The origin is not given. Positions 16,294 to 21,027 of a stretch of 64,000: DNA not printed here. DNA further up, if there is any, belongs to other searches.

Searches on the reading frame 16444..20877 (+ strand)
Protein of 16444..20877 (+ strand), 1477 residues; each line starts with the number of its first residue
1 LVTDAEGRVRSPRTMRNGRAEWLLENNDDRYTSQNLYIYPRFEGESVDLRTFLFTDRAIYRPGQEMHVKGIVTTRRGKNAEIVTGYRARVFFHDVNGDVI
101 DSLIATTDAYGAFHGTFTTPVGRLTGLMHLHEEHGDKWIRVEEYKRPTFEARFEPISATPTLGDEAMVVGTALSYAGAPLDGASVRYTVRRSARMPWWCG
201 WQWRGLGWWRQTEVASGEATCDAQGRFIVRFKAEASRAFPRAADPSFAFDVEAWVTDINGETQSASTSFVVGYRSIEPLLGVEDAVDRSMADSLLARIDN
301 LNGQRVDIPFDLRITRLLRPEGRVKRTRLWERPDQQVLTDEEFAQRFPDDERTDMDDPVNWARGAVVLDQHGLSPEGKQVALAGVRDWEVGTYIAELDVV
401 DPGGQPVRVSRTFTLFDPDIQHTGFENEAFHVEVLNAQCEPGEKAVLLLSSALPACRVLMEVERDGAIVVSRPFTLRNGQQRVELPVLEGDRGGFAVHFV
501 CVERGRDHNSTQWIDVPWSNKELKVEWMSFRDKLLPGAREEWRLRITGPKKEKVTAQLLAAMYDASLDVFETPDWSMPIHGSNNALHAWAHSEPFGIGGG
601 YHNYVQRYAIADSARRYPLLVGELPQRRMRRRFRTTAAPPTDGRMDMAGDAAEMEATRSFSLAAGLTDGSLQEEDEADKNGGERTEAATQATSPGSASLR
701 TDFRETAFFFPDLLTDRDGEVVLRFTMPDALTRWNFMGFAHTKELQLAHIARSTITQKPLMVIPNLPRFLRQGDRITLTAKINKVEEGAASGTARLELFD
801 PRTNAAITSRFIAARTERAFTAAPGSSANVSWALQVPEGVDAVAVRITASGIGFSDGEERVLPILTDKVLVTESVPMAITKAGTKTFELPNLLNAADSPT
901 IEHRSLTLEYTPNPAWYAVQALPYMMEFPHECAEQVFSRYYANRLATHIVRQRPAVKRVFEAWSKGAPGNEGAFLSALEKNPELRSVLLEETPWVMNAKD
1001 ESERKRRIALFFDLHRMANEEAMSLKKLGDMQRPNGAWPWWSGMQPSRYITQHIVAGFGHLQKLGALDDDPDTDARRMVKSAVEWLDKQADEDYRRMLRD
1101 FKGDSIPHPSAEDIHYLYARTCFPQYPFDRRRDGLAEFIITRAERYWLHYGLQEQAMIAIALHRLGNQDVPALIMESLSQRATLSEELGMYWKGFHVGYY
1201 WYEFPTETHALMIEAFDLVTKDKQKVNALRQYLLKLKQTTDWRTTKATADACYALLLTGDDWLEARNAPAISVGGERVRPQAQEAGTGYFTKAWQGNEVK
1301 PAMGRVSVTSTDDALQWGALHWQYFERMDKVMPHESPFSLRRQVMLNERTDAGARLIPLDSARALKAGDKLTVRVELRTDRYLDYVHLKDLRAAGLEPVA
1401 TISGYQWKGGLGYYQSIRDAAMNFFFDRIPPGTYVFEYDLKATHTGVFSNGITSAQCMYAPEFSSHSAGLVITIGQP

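Call 25: search_protein_families(library=pfam, proteins=[window:16444-20877:+], max_evalue=0.001)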
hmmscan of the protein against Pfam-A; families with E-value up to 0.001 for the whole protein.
window:16444-20877:+ (1477 aa): 3 families
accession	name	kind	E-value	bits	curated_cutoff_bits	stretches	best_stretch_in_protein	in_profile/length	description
PF17973.7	bMG10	-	1.6e-32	112.8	26.2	1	1338-1462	2-131/131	Bacterial Alpha-2-macroglobulin MG10 domain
PF00207.28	A2M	-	4e-17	62.3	21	1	706-783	1-79/92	Alpha-2-macroglobulin family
PF01835.25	MG2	-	2e-13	50.9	32.8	1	51-131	2-79/96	MG2 domain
